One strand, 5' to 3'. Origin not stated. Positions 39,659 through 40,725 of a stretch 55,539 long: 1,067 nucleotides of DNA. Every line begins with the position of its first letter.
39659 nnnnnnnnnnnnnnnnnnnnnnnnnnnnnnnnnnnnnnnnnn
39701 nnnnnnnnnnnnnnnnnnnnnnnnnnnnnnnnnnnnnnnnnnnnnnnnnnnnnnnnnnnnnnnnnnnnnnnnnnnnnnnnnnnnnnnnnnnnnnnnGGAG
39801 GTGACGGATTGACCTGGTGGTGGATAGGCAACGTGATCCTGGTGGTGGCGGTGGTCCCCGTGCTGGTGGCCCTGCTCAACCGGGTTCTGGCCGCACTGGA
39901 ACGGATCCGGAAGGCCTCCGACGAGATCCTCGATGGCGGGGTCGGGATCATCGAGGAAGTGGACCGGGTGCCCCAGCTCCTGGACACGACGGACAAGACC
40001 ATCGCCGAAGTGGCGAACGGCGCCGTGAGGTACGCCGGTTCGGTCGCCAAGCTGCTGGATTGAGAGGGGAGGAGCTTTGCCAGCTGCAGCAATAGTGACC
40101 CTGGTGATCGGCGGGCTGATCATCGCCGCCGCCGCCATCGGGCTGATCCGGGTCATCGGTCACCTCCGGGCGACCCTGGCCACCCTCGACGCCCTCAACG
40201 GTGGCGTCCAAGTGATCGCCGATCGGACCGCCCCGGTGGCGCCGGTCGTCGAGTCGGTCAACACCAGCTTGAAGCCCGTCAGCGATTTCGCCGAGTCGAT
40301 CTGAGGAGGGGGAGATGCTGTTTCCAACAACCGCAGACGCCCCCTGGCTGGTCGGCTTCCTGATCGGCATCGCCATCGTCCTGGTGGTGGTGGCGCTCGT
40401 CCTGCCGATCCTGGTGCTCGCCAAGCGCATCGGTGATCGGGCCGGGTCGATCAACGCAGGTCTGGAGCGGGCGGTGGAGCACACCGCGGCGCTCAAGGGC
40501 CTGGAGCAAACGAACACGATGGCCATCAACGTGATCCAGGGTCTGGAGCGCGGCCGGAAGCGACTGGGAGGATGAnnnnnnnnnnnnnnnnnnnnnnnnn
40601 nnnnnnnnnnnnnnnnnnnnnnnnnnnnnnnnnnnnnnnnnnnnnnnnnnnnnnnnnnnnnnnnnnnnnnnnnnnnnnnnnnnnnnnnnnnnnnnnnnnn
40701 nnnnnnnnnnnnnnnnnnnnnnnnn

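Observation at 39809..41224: Five tandem, tightly packed paralogous single-pass membrane mini-proteins attached to the form I CO-dehydrogenase operon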

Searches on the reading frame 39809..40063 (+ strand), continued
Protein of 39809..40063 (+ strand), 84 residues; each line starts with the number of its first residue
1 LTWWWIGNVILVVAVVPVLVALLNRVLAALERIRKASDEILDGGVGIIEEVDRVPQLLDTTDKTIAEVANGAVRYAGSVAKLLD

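Call 58: search_protein_families(library=pfam, proteins=[L091:6278-7426:+, L130:2249-3151:+, L097:1903-3525:-, L132:1871-3091:-, L111:3852-5015:-, L091:10615-11394:+, L087:1562-3517:+, L085:9977-10855:-, L086:10352-11086:+, L087:3472-3984:+], max_evalue=0.001)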
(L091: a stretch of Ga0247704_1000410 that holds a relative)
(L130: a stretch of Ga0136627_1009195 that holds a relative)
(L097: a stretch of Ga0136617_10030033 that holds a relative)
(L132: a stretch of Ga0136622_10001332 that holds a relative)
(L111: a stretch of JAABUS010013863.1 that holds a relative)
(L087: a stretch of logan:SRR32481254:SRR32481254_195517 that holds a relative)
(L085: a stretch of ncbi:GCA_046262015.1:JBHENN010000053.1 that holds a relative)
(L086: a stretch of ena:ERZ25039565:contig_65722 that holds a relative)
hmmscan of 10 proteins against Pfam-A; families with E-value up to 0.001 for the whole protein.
L091:6278-7426:+ (382 aa): 0 families

L130:2249-3151:+ (300 aa): 0 families

L097:1903-3525:- (540 aa): 2 families
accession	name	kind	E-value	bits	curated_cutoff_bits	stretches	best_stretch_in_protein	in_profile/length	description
PF05762.20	VWA_CoxE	-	1e-56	192.3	26.4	1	276-483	12-220/222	VWA domain containing CoxE-like protein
PF13519.12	VWA_2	-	7.5e-05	23.8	27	1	324-424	1-106/107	von Willebrand factor type A domain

L132:1871-3091:- (406 aa): 1 family
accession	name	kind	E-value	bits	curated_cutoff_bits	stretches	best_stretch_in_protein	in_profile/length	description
PF20808.2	MINT_RAM7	-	2e-06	28.4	108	1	84-154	38-109/110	Msx2-interacting protein, RAM7 domain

L111:3852-5015:- (387 aa): 2 families
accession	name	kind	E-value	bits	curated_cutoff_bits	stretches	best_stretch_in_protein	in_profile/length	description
PF01106.22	NifU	-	1.7e-21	76.5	27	1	141-208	1-67/67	NifU-like domain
PF13806.12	Rieske_2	-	5.1e-06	26.8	27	1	284-382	2-103/104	Rieske-like [2Fe-2S] domain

L091:10615-11394:+ (259 aa): 9 families
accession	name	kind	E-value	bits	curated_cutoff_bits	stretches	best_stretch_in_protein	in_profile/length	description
PF01656.29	CbiA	-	6.5e-15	55.6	25.4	1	14-228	6-120/125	CobQ/CobB/MinD/ParA nucleotide binding domain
PF13614.12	AAA_31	-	2.9e-11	44.1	27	1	15-162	10-148/177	AAA domain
PF10609.15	ParA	-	4.4e-10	39.8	27.1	1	13-51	10-49/246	NUBPL iron-transfer P-loop NTPase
PF02374.21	ArsA_ATPase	-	5.4e-08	32.9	24.3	1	11-57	5-51/305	Anion-transporting ATPase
PF00142.24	Fer4_NifH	-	1.5e-07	31.6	25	1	8-226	1-217/271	4Fe-4S iron sulfur cluster binding proteins, NifH/frxC family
PF03308.22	MeaB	-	0.00032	20.2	23.1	1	7-50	33-78/273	Methylmalonyl Co-A mutase-associated GTPase MeaB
PF01935.23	DUF87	-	0.00035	21.2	23.2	1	5-43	21-60/220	Helicase HerA, central domain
PF09140.17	MipZ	-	0.00035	20.4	20.7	0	15-45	9-39/262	ATPase MipZ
PF06564.18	CBP_BcsQ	-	0.00052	20.1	21.3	0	15-62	10-57/234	Cellulose biosynthesis protein BcsQ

L087:1562-3517:+ (651 aa): 4 families
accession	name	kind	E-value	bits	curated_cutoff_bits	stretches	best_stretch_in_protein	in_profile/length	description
PF00515.34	TPR_1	-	4.3e-06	26.8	27.8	1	325-352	1-28/34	Tetratricopeptide repeat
PF13181.12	TPR_8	-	6.4e-06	26.4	25.7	0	326-352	2-28/34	Tetratricopeptide repeat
PF13424.12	TPR_12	-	0.00033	21.2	30.1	0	324-380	2-58/77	Tetratricopeptide repeat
PF07719.23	TPR_2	-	0.00092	19.6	27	0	325-353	1-29/34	Tetratricopeptide repeat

L085:9977-10855:- (292 aa): 2 families
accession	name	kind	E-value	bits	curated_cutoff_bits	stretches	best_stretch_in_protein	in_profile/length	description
PF02237.23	BPL_C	-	1e-07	32.2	21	1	238-270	2-33/48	Biotin protein ligase C terminal domain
PF03099.24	BPL_LplA_LipB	-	6e-06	26.6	21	1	70-172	22-129/133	Biotin/lipoate A/B protein ligase family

L086:10352-11086:+ (244 aa): 1 family
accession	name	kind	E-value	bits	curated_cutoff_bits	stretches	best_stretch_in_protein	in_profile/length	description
PF14325.12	DUF4383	-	1.7e-18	67.5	27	1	121-236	3-123/125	Domain of unknown function (DUF4383)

L087:3472-3984:+ (170 aa): 0 families

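Call 59: search_protein_families(library=pfam, proteins=[L093:3631-4557:+, L111:5298-7220:-, L111:2481-3422:-, L092:19609-20184:-, L101:2960-5497:-, L087:7837-8445:-, L095:1373-2803:+, L091:920-1525:-, L136:571-2358:-, L088:2914-3939:-], max_evalue=0.001)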
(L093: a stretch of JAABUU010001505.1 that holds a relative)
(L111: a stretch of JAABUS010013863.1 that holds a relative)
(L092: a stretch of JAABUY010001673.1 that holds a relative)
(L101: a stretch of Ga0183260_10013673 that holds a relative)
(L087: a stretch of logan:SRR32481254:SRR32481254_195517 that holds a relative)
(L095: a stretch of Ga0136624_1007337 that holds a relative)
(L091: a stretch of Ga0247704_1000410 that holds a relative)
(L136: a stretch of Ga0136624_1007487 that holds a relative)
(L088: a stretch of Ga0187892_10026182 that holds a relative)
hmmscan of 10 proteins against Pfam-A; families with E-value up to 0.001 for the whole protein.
L093:3631-4557:+ (308 aa): 0 families

L111:5298-7220:- (640 aa): 1 family
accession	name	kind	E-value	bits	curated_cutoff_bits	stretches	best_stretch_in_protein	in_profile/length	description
PF00374.24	NiFeSe_Hases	-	3.3e-74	251.1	25.8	2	215-615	151-508/508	Nickel-dependent hydrogenase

L111:2481-3422:- (313 aa): 6 families
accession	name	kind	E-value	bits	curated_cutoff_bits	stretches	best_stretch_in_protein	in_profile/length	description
PF00004.35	AAA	-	9.7e-13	49.1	21.2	1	54-197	2-123/131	ATPase family associated with various cellular activities (AAA)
PF07728.20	AAA_5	-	2.3e-11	44.3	22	1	53-197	2-139/139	AAA domain (dynein-related subfamily)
PF07726.17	AAA_3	-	1.2e-07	32.1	27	0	53-83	2-32/131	ATPase family associated with various cellular activities (AAA)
PF13401.12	AAA_22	-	1.4e-07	32.4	27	1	50-159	5-109/130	AAA domain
PF13191.12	AAA_16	-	5.6e-07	30.6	32.6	1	51-160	25-158/167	AAA ATPase domain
PF05496.18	RuvB_N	-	0.00057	20.1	27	0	53-77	36-60/159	Holliday junction DNA helicase RuvB P-loop domain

L092:19609-20184:- (191 aa): 1 family
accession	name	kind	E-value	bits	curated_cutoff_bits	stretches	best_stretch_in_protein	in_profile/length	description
PF14720.11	NiFe_hyd_SSU_C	-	7e-20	71.6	27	1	1-75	5-80/80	NiFe/NiFeSe hydrogenase small subunit C-terminal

L101:2960-5497:- (845 aa): 6 families
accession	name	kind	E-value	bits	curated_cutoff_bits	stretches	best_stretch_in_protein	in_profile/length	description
PF22521.2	HypF_C_2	-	3.5e-74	250.1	27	1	593-836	1-241/241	Carbamoyltransferase, Kae1-like Domain, second subdomain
PF01300.24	Sua5_yciO_yrdC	-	1.2e-38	132.9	25.1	1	298-473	2-177/178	Telomere recombination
PF07503.17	zf-HYPF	-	5.6e-35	119.3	23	2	195-228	1-34/34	HypF finger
PF17788.7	HypF_C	-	3.2e-33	114.8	23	1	489-584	3-99/99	HypF Kae1-like domain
PF00708.24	Acylphosphatase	-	3.5e-21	75.7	22.5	1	92-176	2-85/85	Acylphosphatase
PF00814.31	TsaD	-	6.4e-06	26.5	24.8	0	560-598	76-113/264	tRNA N6-adenosine threonylcarbamoyltransferase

L087:7837-8445:- (202 aa): 1 family
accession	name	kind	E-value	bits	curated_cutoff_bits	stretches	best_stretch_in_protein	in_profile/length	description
PF00226.36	DnaJ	-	8e-11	42.3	27.8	1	13-68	2-52/63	DnaJ domain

L095:1373-2803:+ (476 aa): 3 families
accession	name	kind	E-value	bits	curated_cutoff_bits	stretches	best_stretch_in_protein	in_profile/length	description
PF01512.22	Complex1_51K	-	9.1e-39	133.2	31.2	1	41-226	1-149/150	Nuo51 FMN-binding domain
PF10589.14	NADH_4Fe-4S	-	1.4e-14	54.1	23.5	1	337-420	2-85/85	NADH-ubiquinone oxidoreductase-F iron-sulfur binding region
PF10531.15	SLBB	-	7.4e-06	26.1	27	1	251-285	3-37/55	SLBB domain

L091:920-1525:- (201 aa): 1 family
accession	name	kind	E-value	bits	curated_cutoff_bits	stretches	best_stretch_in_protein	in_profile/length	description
PF22091.2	DUF6941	-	5.6e-12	46.6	27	1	67-194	3-122/125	Family of unknown function (DUF6941)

L136:571-2358:- (595 aa): 6 families
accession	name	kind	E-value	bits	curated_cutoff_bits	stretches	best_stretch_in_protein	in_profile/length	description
PF00005.33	ABC_tran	-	1.8e-31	110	25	1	238-393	1-137/137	ABC transporter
PF00528.27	BPD_transp_1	-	1.2e-26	94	26.4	1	26-175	29-182/184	Binding-protein-dependent transport system inner membrane component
PF13191.12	AAA_16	-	0.00012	23.1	32.6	1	237-305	12-85/167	AAA ATPase domain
PF08352.17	oligo_HPY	-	0.00013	22.7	27.1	1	169-193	41-65/65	Oligopeptide/dipeptide transporter, C-terminal region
PF03193.22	RsgA_GTPase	-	0.00078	19.8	30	0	235-280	94-138/174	RsgA GTPase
PF13401.12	AAA_22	-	0.00095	19.9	27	0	251-411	8-113/130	AAA domain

L088:2914-3939:- (341 aa): 0 families

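Call 65: search_dna_similar(query=P0339, collection=plasmids, mode=protein, max_evalue=0.01, max_rows=20)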
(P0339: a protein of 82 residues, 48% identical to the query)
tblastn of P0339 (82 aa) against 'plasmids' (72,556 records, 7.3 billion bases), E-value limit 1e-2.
No match.

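Call 66: search_solved_structures(query=L111:5298-7220:-, max_evalue=1e-10)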
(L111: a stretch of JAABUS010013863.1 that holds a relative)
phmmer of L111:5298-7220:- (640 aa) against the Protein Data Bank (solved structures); distinct sequences matched with E-value up to 1e-10: 62 (the best 60 are shown).
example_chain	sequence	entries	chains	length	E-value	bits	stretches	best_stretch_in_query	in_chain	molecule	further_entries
5aa5_C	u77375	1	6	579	1.7e-142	479.5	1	49-615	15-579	NIFE-HYDROGENASE LARGE SUBUNIT, HOFG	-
5jrd_L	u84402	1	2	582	4.4e-53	184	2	216-615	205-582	Hydrogenase-1 large chain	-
5lmm_L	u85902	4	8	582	9.3e-53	182.9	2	48-172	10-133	Hydrogenase-1 large chain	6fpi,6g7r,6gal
3uqy_L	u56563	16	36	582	9.7e-53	182.9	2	48-172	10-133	Hydrogenase-1 large chain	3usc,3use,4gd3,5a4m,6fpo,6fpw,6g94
5lry_L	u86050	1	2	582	1.3e-52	182.4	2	216-615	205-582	Hydrogenase-1 large chain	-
4ue3_LLL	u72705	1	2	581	2.6e-52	181.5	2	48-172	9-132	Hydrogenase-1 large chain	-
5a4i_L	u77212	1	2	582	4.6e-52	180.6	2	48-172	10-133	Hydrogenase-1 large chain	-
5a4f_L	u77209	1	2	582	1.3e-51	179.2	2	216-615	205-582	Hydrogenase-1 large chain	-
5adu_L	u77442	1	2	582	2.2e-51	178.4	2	48-172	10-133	Hydrogenase-1 large chain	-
1frf_L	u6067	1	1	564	9.2e-48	166.4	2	390-619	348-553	[NI-FE] HYDROGENASE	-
3ayx_A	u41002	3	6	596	2.7e-46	161.6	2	406-615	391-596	Membrane-bound hydrogenase large subunit | Hydrogenase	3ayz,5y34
4c3o_A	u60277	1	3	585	4.5e-46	160.9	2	210-615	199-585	HYDROGENASE-1 LARGE SUBUNIT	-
1h2a_L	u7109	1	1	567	5.9e-46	160.5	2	58-172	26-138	HYDROGENASE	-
1yrq_H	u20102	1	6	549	9.5e-46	159.8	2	58-170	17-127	Periplasmic [NiFe] hydrogenase large subunit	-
4ucq_Q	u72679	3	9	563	1.3e-45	159.3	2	58-170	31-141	NICKEL-DEPENDENT HYDROGENASE LARGE SUBUNIT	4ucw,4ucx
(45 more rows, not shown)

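Call 70: find_encoding_contigs(protein=P0311, flank=10000, max_places=3)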
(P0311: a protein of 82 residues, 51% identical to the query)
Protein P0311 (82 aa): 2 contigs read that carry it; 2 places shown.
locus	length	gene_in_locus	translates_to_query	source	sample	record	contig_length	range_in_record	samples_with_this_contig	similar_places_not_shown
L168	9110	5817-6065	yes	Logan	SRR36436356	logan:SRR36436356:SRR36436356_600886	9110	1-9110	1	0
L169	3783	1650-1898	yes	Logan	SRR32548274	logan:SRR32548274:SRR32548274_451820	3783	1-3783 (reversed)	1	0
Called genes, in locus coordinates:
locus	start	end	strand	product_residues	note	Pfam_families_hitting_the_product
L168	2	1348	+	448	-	?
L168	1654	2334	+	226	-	-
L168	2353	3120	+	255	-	-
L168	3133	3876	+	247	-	-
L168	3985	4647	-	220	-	-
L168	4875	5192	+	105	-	-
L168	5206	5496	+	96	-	-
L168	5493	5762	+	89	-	-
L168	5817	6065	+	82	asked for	-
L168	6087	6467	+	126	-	-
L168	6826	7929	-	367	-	PF00403:HMA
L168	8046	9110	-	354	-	?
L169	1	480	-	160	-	?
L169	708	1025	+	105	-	-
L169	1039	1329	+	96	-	-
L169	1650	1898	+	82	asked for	-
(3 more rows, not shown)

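Call 71: find_encoding_contigs(protein=P0298, flank=10000, max_places=3)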
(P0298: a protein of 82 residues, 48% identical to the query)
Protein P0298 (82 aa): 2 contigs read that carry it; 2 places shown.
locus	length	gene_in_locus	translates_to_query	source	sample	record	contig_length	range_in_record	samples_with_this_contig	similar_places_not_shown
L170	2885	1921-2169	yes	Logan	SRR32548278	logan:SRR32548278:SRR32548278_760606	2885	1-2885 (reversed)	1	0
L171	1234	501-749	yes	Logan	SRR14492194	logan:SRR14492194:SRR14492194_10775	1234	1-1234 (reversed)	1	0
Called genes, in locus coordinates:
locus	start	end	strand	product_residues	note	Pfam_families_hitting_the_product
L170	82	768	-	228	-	PF01789:PsbP (weak)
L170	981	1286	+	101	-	-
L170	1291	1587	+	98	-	-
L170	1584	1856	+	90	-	-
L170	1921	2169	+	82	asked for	-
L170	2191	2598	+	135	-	-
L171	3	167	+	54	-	?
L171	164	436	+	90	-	-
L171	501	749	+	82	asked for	-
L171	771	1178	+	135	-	-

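Call 73: search_protein_families(library=pfam, proteins=[L092:10635-12545:-, L092:4820-5950:+, L092:6905-7732:+, L083:10661-11233:+, L168:1654-2334:+], max_evalue=0.001)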
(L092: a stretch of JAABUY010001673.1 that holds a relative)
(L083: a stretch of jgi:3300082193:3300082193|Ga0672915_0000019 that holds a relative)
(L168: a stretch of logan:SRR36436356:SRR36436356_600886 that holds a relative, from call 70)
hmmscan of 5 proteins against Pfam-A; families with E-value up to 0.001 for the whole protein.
L092:10635-12545:- (636 aa): 1 family
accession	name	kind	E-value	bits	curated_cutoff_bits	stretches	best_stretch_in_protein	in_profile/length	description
PF00374.24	NiFeSe_Hases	-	1.6e-76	258.7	25.8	2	250-636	153-508/508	Nickel-dependent hydrogenase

L092:4820-5950:+ (376 aa): 0 families

L092:6905-7732:+ (275 aa): 7 families
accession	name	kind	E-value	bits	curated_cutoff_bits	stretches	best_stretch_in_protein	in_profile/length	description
PF06009.19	Laminin_II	-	1.9e-08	34.9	33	1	100-213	3-112/138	Laminin Domain II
PF23991.1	DUF7310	-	9.7e-08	32.8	40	1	146-195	27-76/83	Coiled-coil region of unknown function (DUF7310)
PF07889.17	DUF1664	-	1.9e-06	28.3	34.6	0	97-170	49-122/124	Protein of unknown function (DUF1664)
PF20663.3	COG4_N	-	3e-05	24.5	27.3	0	192-235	3-46/107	Conserved oligomeric Golgi complex subunit 4, N-terminal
PF05531.17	NPV_P10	-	0.00012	22.9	29.8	0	126-168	16-61/75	Nucleopolyhedrovirus P10 protein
PF06008.19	Laminin_I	-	0.00034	20.9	34.6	0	72-163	16-110/259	Laminin Domain I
PF04108.17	ATG17_like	-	0.00039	20.4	43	0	57-156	158-257/355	Autophagy protein ATG17-like domain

L083:10661-11233:+ (190 aa): 0 families

L168:1654-2334:+ (226 aa): 2 families
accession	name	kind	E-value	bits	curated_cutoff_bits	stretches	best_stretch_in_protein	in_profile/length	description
PF03036.21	Perilipin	-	0.00065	19.3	33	0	48-138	264-357/403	Perilipin family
PF06103.16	DUF948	-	0.00096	19.7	37.2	0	114-165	24-72/89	Bacterial protein of unknown function (DUF948)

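Call 83: fold_search(model_id=the predicted structure, library=pdb)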
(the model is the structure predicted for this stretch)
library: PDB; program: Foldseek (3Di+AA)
matches with E <= 10: 0; with E <= 0.001: 0
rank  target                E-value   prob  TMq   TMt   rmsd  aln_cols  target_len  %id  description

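Call 89: search_protein_families(library=pfam, proteins=[P0409, P0410, P0411, P0412, L083:10276-10512:+, L083:9691-9996:+, L085:4544-4828:+, L168:6087-6467:+, L168:5493-5762:+, L168:5817-6065:+], max_evalue=1)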
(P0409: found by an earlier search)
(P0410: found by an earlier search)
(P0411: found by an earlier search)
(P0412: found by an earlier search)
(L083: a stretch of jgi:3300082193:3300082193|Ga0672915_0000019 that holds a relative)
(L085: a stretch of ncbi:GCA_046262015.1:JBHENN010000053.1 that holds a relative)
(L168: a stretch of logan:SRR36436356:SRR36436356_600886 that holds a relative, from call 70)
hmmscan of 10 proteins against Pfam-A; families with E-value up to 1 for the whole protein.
P0409 (83 aa): 1 family
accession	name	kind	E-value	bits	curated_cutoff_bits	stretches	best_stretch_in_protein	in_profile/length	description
PF11026.13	DUF2721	-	0.046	14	28.3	1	8-39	5-36/129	Protein of unknown function (DUF2721)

P0410 (75 aa): 0 families

P0411 (132 aa): 1 family
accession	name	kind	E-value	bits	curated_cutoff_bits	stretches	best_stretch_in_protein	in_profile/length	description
PF03819.22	MazG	-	0.052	14.3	22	1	28-48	5-25/74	MazG nucleotide pyrophosphohydrolase domain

P0412 (132 aa): 1 family
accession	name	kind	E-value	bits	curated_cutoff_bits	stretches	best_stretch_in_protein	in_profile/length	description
PF06305.16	LapA_dom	-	0.26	11.7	28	1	3-28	19-44/64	Lipopolysaccharide assembly protein A domain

L083:10276-10512:+ (78 aa): 0 families

L083:9691-9996:+ (101 aa): 1 family
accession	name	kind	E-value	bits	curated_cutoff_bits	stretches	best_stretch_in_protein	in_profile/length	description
PF23288.1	KOW6_SPT5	-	0.16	12.4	27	1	43-56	23-36/55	Transcription elongation factor SPT5, sixth KOW domain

L085:4544-4828:+ (94 aa): 2 families
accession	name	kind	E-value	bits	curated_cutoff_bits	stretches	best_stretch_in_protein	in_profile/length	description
PF03186.18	CobD_Cbib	-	0.0018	18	34.4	1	5-80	50-126/282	CobD/Cbib protein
PF06103.16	DUF948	-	0.049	14.2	37.2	1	10-76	8-74/89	Bacterial protein of unknown function (DUF948)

L168:6087-6467:+ (126 aa): 1 family
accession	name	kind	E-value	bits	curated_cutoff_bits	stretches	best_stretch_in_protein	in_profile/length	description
PF06103.16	DUF948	-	0.086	13.5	37.2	1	12-76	1-64/89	Bacterial protein of unknown function (DUF948)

L168:5493-5762:+ (89 aa): 3 families
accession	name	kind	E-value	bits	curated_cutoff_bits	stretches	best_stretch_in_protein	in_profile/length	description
PF06103.16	DUF948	-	0.0041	17.7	37.2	1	19-85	10-70/89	Bacterial protein of unknown function (DUF948)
PF15833.10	DUF4714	-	0.05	14.2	27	1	3-41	84-122/149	Domain of unknown function (DUF4714)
PF14221.11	DUF4330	-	0.11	13.1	27.6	1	5-56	9-59/167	Domain of unknown function (DUF4330)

L168:5817-6065:+ (82 aa): 1 family
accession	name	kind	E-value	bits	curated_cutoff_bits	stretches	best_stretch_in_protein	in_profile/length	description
PF24644.1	DUF7638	-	0.023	15.2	27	1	30-78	28-74/106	Domain of unknown function (DUF7638)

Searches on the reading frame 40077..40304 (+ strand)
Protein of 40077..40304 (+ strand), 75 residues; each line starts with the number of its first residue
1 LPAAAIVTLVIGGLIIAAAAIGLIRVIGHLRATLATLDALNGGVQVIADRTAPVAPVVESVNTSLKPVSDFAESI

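Call 3: search_protein_families(library=pfam, proteins=[window:40077-40304:+], max_evalue=10)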
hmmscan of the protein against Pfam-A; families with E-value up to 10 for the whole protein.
window:40077-40304:+ (75 aa): 1 family
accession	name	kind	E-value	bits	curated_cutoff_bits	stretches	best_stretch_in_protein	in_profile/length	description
PF06103.16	DUF948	-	0.058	14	37.2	1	11-65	1-56/89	Bacterial protein of unknown function (DUF948)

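Call 4: search_protein_families(library=ncbifam, proteins=[window:40077-40304:+], max_evalue=10)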
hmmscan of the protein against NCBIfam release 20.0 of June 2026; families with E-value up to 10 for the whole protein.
window:40077-40304:+ (75 aa): 1 family
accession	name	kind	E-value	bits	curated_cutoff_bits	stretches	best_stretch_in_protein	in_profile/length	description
NF009237.0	PRK12587.1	equivalog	0.088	12.8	158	1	4-27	9-32/118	Na+/H+ antiporter subunit G1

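Call 40: search_protein_families(library=pfam, alignment_id=A3, max_evalue=1)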
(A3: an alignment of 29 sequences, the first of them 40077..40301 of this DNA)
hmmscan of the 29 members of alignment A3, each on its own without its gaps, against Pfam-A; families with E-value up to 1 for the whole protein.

A. member 1, window:40077-40301:+ (75 aa): 1 family
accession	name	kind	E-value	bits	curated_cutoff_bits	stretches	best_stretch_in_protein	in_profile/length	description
PF06103.16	DUF948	-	0.058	14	37.2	1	11-65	1-56/89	Bacterial protein of unknown function (DUF948)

B. families by the number of members that match (of 29 scanned): 20 families
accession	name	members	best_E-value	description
PF20520.3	Ac45-VOA1_TM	5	0.035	V0 complex accessory subunit Ac45/VOA1 transmembrane domain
PF05140.19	ResB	4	0.006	ResB-like family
PF06103.16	DUF948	4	0.0079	Bacterial protein of unknown function (DUF948)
PF19470.4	DUF6007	4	0.04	Family of unknown function (DUF6007)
PF14316.11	DUF4381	4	0.12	Domain of unknown function (DUF4381)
PF15354.11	KAAG1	3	0.042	Kidney-associated antigen 1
PF25686.1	Betaherpes_U91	2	0.066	Betaherpesvirus U91 protein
PF07332.16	Phage_holin_3_6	2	0.081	Putative Actinobacterial Holin-X, holin superfamily III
PF22155.1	Mre11_acc_DNA_cap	2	0.13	Mre11 accessory DNA binding capping domain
PF19744.4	DUF6232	1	0.0097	Family of unknown function (DUF6232)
PF01699.29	Na_Ca_ex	1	0.032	Sodium/calcium exchanger protein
PF11209.13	LmeA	1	0.038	LmeA-like phospholipid-binding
PF15225.11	IL32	1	0.043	Interleukin 32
PF20540.3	DUF6755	1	0.047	Family of unknown function (DUF6755)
PF13829.11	DUF4191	1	0.084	Domain of unknown function (DUF4191)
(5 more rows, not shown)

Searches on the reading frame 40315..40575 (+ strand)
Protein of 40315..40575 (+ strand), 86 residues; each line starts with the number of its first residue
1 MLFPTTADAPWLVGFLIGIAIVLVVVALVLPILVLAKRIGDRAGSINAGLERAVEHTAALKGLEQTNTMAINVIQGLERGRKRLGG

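Call 3: search_protein_families(library=pfam, proteins=[window:40315-40575:+], max_evalue=10)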
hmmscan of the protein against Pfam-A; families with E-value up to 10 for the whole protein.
window:40315-40575:+ (86 aa): 3 families
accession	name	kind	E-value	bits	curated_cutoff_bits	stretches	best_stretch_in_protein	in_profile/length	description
PF25799.1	prePAAR_I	-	0.0043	17.8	25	1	9-28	18-36/57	Class I prePAAR effector Rhs1 motif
PF09594.16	GT87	-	0.063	13.5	25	1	6-41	92-127/237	Glycosyltransferase family 87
PF06103.16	DUF948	-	0.22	12.1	37.2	1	14-57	3-45/89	Bacterial protein of unknown function (DUF948)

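Call 4: search_protein_families(library=ncbifam, proteins=[window:40315-40575:+], max_evalue=10)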
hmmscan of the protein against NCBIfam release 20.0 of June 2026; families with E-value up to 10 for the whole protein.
window:40315-40575:+ (86 aa): 2 families
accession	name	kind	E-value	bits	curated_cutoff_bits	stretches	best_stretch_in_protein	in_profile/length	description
NF040576.1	T2SS_GspM_XpsM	equivalog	0.0033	17.1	60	1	10-67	1-58/180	type II secretion system protein GspM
NF051431.1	Rv0361_Cterm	subfamily_domain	0.38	10.9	37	1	14-41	4-32/140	Rv0361 family membrane protein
